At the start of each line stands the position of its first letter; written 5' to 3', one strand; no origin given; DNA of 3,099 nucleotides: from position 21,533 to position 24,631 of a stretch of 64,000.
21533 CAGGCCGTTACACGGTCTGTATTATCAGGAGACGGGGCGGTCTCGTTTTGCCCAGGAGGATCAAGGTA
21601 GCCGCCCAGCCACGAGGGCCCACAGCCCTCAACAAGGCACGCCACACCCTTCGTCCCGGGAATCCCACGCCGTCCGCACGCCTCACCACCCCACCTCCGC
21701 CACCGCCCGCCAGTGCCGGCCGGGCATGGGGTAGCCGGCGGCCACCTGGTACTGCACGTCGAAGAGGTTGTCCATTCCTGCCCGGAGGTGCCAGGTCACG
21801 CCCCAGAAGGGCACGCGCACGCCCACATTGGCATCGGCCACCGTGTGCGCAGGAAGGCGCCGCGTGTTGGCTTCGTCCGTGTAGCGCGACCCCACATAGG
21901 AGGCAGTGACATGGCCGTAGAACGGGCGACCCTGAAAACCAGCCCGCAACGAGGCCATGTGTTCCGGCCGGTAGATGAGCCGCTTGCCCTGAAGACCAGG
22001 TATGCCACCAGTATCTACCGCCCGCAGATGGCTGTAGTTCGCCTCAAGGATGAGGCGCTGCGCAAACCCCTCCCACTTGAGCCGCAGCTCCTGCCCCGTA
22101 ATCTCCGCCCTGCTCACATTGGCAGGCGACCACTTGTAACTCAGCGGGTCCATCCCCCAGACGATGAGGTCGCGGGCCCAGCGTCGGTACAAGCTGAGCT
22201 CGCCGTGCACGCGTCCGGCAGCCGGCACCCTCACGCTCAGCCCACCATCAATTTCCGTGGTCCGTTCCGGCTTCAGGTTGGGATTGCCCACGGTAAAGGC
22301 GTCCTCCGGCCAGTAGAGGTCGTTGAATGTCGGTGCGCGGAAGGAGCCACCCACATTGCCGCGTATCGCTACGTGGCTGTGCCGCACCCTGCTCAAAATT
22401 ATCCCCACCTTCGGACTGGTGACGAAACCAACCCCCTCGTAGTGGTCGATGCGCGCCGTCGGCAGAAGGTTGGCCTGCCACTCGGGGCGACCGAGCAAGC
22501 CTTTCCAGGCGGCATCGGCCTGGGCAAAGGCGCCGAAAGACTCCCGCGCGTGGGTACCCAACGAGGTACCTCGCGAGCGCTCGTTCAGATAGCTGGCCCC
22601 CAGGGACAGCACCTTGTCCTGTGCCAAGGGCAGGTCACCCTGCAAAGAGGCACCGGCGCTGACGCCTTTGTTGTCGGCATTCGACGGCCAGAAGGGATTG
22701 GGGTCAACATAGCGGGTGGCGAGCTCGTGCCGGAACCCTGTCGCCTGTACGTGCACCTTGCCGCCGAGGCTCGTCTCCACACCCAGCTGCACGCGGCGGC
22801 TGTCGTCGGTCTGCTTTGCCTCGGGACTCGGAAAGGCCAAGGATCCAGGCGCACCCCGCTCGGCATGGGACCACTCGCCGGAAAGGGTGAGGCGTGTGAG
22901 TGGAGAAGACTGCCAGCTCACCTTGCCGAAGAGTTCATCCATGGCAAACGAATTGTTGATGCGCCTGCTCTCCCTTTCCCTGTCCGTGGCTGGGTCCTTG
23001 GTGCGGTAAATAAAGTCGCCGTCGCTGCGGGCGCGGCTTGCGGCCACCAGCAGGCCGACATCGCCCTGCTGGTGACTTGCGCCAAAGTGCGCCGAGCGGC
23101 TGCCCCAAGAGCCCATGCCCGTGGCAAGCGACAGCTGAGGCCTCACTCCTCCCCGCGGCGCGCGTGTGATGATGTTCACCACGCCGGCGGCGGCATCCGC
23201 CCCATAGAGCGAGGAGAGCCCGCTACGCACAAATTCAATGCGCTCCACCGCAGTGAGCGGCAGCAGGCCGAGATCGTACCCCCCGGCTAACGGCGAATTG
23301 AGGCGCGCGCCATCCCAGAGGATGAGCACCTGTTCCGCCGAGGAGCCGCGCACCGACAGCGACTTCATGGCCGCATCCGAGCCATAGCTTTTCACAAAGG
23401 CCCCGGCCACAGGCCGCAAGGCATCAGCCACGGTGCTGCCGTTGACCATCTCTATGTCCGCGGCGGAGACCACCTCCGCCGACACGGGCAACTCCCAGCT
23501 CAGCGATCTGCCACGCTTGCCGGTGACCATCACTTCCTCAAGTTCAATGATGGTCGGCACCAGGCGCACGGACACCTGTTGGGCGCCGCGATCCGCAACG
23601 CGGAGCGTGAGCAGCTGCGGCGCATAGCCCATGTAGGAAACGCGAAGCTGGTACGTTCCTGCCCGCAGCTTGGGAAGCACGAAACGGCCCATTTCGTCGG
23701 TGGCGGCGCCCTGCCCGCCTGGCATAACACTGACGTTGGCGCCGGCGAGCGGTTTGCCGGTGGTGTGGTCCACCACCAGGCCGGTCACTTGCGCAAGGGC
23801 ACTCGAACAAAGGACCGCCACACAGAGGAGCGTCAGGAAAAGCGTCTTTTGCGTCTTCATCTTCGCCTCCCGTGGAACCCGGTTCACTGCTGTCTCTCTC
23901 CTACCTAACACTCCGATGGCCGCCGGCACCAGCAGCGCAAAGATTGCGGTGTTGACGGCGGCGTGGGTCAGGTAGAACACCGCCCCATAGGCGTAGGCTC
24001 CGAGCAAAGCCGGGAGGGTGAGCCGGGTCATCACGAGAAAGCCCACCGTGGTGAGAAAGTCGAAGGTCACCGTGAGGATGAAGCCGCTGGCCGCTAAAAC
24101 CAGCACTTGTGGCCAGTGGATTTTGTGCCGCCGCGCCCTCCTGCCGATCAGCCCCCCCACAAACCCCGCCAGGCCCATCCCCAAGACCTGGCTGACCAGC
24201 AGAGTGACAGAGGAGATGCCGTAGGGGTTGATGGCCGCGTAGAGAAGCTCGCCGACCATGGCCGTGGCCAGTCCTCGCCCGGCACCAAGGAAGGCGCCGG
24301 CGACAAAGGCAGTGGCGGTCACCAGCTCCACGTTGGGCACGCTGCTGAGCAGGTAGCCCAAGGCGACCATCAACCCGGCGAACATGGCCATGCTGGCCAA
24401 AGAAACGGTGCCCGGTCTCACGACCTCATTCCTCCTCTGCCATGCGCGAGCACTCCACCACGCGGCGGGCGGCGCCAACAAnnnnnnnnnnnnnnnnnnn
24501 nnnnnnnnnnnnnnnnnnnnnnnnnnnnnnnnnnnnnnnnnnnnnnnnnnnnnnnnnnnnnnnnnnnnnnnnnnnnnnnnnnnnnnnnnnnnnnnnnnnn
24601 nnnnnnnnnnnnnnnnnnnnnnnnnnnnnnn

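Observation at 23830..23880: ECF-S-like membrane protein ORF runs in frame into the BtuB-like receptor gene with no stop codon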

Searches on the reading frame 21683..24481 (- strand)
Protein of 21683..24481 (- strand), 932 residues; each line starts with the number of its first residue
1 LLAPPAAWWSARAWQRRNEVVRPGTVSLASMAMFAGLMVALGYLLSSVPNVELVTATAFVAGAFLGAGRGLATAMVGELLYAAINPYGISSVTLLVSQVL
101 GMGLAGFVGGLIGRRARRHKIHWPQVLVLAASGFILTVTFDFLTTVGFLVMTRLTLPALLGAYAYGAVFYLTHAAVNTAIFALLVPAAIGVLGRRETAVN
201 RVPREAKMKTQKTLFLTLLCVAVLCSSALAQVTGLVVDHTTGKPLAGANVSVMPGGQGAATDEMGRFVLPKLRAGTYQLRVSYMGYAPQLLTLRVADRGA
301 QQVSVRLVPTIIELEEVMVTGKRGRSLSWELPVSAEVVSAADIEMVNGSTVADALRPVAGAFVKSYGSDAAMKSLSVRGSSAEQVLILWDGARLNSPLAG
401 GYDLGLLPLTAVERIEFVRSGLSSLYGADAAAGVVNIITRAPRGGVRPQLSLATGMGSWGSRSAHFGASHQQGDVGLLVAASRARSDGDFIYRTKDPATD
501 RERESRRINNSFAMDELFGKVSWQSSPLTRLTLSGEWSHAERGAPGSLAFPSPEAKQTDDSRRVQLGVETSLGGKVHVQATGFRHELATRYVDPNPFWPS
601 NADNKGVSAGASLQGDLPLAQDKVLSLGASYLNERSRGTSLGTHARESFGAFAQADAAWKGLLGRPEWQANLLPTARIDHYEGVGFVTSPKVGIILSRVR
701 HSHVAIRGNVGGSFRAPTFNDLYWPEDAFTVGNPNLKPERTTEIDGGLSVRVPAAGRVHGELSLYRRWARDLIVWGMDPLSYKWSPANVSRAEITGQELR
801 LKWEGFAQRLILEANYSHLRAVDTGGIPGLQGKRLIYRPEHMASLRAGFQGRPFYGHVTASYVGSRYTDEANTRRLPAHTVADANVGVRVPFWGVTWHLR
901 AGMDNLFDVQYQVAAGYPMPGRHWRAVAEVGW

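Call 3: search_protein_families(library=pfam, proteins=[window:21683-24481:-], max_evalue=0.01)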
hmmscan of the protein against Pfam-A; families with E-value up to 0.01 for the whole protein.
window:21683-24481:- (932 aa): 5 families
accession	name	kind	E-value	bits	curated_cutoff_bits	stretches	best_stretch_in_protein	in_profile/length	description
PF00593.30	TonB_dep_Rec_b-barrel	-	3.2e-39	136.4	27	1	523-906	24-436/436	TonB dependent receptor-like, beta-barrel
PF07715.20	Plug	-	1.7e-20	73.9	23.9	1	330-434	4-107/107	TonB-dependent Receptor Plug Domain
PF13715.12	CarbopepD_reg_2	-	1.9e-19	69.9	32.2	1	232-319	1-88/88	CarboxypepD_reg-like domain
PF13620.12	CarboxypepD_reg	-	9.2e-16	58.4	32.3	1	231-307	1-81/82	Carboxypeptidase regulatory-like domain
PF12822.12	ECF_trnsprt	-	8.4e-05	23.1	30.7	1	28-186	3-166/169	ECF transporter, substrate-specific component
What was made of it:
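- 23525..23788 (-): CarboxypepD_reg-like N-terminal extension of the receptor. PF13715 at 1.9e-19 and PF13620 at 9.2e-16 (call 3).
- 23180..23494 (-): Plug domain. PF07715 at 1.7e-20, covering 4-107 of 107 profile positions (call 3).
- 21764..22915 (-): TonB-dependent receptor beta-barrel, ending in a C-terminal Trp. PF00593 at 3.2e-39 (call 3).
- On TonB-dependent receptor / BtuB: PF07715 at 1.7e-20 and PF00593 at 3.2e-39 (call 3).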

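Call 17: find_encoding_contigs(protein=window:21683-24421:-, flank=3000, max_places=5)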
Protein window:21683-24421:- (912 aa): no gene with exactly this product is on record in the collection.

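Call 19: find_related_loci(query=window:21683-24421:-, collection=genome_contigs, flank=3000)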
Query window:21683-24421:- (912 aa) in genome_contigs; peptide patterns used: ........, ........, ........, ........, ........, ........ (x = any residue, [..] = any of these).
121 stretches matched a pattern; 90 encode a relative of the query (tblastn E <= 1e-3); the best 80 are kept; 80 distinct loci.
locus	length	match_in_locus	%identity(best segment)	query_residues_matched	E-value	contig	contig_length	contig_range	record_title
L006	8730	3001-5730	67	1-910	0e+0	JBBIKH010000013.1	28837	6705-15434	MAG: bacterium isolate BR1F70218_bin_181 NODE_1868_length_28837_cov_3.710965, whole genome shotgun sequence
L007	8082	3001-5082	32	205-905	5e-111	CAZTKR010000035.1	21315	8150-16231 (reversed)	MAG TPA_asm: uncultured bacterium isolate binchicken_co334_18 genome assembly, contig: NODE_4172_length_21315_cov_5.0695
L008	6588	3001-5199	31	184-912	4e-108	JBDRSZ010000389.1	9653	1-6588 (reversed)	MAG: bacterium isolate MEGAHIT-group-3.41 k141_655380, whole genome shotgun sequence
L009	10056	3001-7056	32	184-905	5e-104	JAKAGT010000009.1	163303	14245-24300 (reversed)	MAG: Bacteroidetes bacterium isolate WY2.bin60 NODE_115_length_163303_cov_7.313680, whole genome shotgun sequence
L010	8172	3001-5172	31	188-905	2e-102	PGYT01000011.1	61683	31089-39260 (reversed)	MAG: Ignavibacteriae bacterium HGW-Ignavibacteriae-2 08E140C01_z5_2013_Ig3399_v2_scaffold_474, whole genome shotgun sequ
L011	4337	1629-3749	30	193-905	3e-101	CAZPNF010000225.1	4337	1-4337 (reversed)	MAG TPA_asm: uncultured bacterium isolate binchicken_co262_332 genome assembly, contig: NODE_24265_length_4337_cov_4.656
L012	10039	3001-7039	30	194-910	5e-99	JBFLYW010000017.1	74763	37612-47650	MAG: Bacteroidota bacterium isolate MAG095 MAG095_17, whole genome shotgun sequence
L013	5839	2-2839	33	210-912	2e-98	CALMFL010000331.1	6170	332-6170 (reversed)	MAG TPA_asm: uncultured Candidatus Marinimicrobia bacterium isolate SRR6284161_bin.54_CONCOCT_v1.1_MAG genome assembly,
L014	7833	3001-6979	31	187-905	3e-98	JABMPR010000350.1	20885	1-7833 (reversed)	MAG: bacterium isolate bin.398 k141_6958776, whole genome shotgun sequence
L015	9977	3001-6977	31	187-910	1e-95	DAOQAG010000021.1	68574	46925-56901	MAG TPA_asm: bacterium isolate AMR_MDS_1268 NODE_261_length_68574_cov_7.949313, whole genome shotgun sequence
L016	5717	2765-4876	30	194-905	1e-94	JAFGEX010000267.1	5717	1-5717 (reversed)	MAG: bacterium isolate Zod_Metabat.1270 k87_9813128, whole genome shotgun sequence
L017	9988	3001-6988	30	183-910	9e-94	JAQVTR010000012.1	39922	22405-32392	MAG: Candidatus Neomarinimicrobiota bacterium isolate STF1_37 NODE_1968_length_39922_cov_4.619877_Sandtown_F1, whole gen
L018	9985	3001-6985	31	193-905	2e-93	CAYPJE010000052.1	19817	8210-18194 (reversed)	MAG TPA_asm: uncultured bacterium isolate SRP167671_co2_198 genome assembly, contig: NODE_3646_length_19817_cov_15.35715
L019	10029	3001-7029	32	189-911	2e-93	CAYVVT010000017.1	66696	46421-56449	MAG TPA_asm: uncultured Lentisphaeria bacterium isolate SRP077602_co2_14 genome assembly, contig: NODE_619_length_66696_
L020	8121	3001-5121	29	193-905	3e-93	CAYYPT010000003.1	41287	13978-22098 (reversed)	MAG TPA_asm: uncultured bacterium isolate binchicken_co184_744 genome assembly, contig: NODE_1208_length_41287_cov_10.47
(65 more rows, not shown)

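Call 24: find_homologous_proteins(query=window:21683-24421:-, max_evalue=1e-50)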
Query window:21683-24421:- (912 aa): 16 proteins with E <= 1e-50 among 8000 candidates.
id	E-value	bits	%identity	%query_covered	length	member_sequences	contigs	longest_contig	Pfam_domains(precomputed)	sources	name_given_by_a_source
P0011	0.0e+0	2021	100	99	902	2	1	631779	PF13715.13,PF07715.21,PF13620.13,PF00593.31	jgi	jgi:outer membrane cobalamin receptor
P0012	0.0e+0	1777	86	100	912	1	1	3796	PF13715.13,PF07715.21,PF12822.13,PF13620.13,PF00593.31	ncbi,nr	ncbi:MAG: TonB-dependent receptor [Calditrichaeota bacterium]|nr:TonB-dependent receptor [Calditrich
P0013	0.0e+0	1382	69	99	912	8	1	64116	PF13715.13,PF07715.21,PF13620.13,PF00593.31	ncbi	ncbi:MAG: TonB-dependent receptor [Candidatus Oleimicrobiaceae bacterium]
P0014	0.0e+0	1369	67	100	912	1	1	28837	PF13715.13,PF07715.21,PF13620.13,PF00593.31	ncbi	-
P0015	0.0e+0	1348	67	100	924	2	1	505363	PF13715.13,PF07715.21,PF13620.13,PF00593.31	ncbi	-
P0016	0.0e+0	1317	67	99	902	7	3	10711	PF13715.13,PF07715.21,PF13620.13,PF00593.31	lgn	-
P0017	0.0e+0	1060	70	78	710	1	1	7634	PF13715.13,PF07715.21,PF13620.13,PF00593.31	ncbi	ncbi:MAG: TonB-dependent receptor, partial [Candidatus Oleimicrobiaceae bacterium]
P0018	6.0e-203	695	46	76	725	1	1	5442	PF13715.13,PF07715.21,PF13620.13,PF00593.31,PF14905.13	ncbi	-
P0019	2.1e-108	382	34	79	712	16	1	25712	PF13715.13,PF07715.21,PF13620.13,PF00593.31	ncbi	-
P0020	9.7e-105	370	34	77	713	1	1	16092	PF13715.13,PF07715.21,PF13620.13,PF00593.31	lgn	-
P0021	3.3e-96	342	32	78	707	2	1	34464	PF13715.13,PF07715.21,PF13620.13,PF00593.31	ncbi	-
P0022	5.8e-94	334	32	79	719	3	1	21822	PF13715.13,PF07715.21,PF13620.13,PF00593.31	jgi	jgi:outer membrane cobalamin receptor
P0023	1.0e-68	251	31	68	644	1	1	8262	PF07715.21,PF00593.31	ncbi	-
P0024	4.7e-59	219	31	80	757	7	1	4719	PF13715.13,PF07715.21,PF13620.13,PF00593.31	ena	-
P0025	6.8e-52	195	28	68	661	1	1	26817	PF07715.21,PF00593.31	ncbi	ncbi:MAG: TonB-dependent receptor [Bacteroidota bacterium]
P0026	2.1e-51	193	31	67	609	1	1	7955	PF07715.21,PF00593.31,PF14905.13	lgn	-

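Call 27: find_encoding_contigs(protein=P0012, flank=4000, max_places=2)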
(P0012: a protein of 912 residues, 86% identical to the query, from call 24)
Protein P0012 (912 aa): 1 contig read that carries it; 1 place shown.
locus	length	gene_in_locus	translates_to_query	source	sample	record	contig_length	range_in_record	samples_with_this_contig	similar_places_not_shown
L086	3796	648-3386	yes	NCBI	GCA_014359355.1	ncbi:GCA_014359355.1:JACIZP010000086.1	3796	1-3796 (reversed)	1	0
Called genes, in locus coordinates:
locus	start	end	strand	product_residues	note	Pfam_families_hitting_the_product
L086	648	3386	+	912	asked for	PF12822:ECF_trnsprt (faint), PF13620:CarboxypepD_reg, PF13715:CarbopepD_reg_2, PF07715:Plug, PF00593:TonB_dep_Rec_b-barrel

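Call 28: find_encoding_contigs(protein=P0013, flank=4000, max_places=2)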
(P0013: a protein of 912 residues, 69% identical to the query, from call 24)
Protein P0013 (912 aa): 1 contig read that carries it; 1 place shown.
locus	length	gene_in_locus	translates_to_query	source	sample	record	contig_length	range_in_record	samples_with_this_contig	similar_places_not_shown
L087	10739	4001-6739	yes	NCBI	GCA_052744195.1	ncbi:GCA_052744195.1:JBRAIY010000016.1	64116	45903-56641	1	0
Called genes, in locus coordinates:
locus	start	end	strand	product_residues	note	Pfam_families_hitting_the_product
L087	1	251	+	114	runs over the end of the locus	-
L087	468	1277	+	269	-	-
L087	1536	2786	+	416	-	-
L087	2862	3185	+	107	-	PF18962:Por_Secre_tail (weak), PF13860:FlgD_ig (weak)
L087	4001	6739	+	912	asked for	PF13620:CarboxypepD_reg, PF13715:CarbopepD_reg_2, PF07715:Plug, PF00593:TonB_dep_Rec_b-barrel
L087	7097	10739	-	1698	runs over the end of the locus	PF03403:PAF-AH_p_II (faint), PF12695:Abhydrolase_5 (weak), PF12740:PETase, PF18998:Flg_new_2, PF13860:FlgD_ig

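Call 29: find_encoding_contigs(protein=P0015, flank=4000, max_places=2)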
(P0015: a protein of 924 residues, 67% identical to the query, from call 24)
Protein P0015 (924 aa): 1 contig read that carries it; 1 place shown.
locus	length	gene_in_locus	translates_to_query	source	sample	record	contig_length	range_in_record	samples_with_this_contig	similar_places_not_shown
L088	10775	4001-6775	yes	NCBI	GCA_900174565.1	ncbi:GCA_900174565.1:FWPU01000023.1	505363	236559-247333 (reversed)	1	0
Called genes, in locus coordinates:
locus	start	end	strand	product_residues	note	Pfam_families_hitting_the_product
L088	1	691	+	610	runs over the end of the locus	-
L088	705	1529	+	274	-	PF00561:Abhydrolase_1, PF12697:Abhydrolase_6, PF12146:Hydrolase_4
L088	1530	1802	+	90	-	PF12697:Abhydrolase_6 (weak)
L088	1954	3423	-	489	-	PF00144:Beta-lactamase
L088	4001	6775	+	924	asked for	PF13620:CarboxypepD_reg, PF13715:CarbopepD_reg_2, PF07715:Plug, PF00593:TonB_dep_Rec_b-barrel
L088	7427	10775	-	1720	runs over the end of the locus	PF03403:PAF-AH_p_II (faint), PF07224:Chlorophyllase (weak), PF12695:Abhydrolase_5 (faint), PF12740:PETase, PF18998:Flg_new_2, PF13860:FlgD_ig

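Call 30: find_encoding_contigs(protein=P0016, flank=4000, max_places=3)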
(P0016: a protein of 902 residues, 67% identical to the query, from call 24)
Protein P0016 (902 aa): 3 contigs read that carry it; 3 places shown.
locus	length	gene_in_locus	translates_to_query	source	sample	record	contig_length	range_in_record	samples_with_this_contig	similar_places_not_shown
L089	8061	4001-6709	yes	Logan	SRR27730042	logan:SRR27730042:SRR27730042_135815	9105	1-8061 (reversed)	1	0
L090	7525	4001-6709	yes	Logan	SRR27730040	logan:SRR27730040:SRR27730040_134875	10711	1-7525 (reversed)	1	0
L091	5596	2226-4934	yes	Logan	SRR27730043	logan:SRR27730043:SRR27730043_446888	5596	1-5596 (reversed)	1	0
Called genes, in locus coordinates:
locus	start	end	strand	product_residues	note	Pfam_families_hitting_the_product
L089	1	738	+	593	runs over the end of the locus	?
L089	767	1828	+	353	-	PF00561:Abhydrolase_1, PF12697:Abhydrolase_6, PF12146:Hydrolase_4 (weak)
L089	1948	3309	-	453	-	PF00144:Beta-lactamase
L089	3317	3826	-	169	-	-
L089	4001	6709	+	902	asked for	PF13620:CarboxypepD_reg, PF13715:CarbopepD_reg_2, PF07715:Plug, PF00593:TonB_dep_Rec_b-barrel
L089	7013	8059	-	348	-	?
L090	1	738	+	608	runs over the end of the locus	-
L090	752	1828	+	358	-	PF00561:Abhydrolase_1, PF12697:Abhydrolase_6, PF12146:Hydrolase_4 (weak)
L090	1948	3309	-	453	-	PF00144:Beta-lactamase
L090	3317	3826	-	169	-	-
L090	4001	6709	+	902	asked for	PF13620:CarboxypepD_reg, PF13715:CarbopepD_reg_2, PF07715:Plug, PF00593:TonB_dep_Rec_b-barrel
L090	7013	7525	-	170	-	?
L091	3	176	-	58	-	?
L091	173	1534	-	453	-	PF00144:Beta-lactamase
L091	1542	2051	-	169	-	-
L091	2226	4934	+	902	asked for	PF13620:CarboxypepD_reg, PF13715:CarbopepD_reg_2, PF07715:Plug, PF00593:TonB_dep_Rec_b-barrel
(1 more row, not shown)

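Call 53: find_encoding_contigs(protein=P0018, flank=4000, max_places=2)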
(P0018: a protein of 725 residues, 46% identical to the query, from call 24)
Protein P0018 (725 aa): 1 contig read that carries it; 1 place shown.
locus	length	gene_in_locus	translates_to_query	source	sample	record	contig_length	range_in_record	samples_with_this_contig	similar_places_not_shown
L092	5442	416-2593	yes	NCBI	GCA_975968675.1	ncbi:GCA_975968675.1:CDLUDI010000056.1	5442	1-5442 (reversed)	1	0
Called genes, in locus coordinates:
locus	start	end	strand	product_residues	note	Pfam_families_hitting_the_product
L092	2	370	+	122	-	?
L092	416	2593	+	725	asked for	PF13620:CarboxypepD_reg, PF13715:CarbopepD_reg_2, PF07715:Plug, PF00593:TonB_dep_Rec_b-barrel, PF14905:OMP_b-brl_3 (weak)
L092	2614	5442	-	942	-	?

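Call 63: find_encoding_contigs(protein=P0011, flank=1500, max_places=3)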
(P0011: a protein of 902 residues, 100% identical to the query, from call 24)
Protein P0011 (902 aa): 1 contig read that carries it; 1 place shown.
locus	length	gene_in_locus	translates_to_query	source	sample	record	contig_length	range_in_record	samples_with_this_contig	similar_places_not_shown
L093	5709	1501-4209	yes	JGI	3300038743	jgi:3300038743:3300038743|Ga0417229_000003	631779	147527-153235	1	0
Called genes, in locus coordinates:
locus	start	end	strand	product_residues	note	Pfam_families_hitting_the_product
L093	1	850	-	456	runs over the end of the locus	PF00144:Beta-lactamase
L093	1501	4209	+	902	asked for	PF13620:CarboxypepD_reg, PF13715:CarbopepD_reg_2, PF07715:Plug, PF00593:TonB_dep_Rec_b-barrel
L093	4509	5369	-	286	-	PF13860:FlgD_ig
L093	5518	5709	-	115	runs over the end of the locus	-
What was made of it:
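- Tried and rejected: The record was recovered through P0011 (calls 24, 63).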
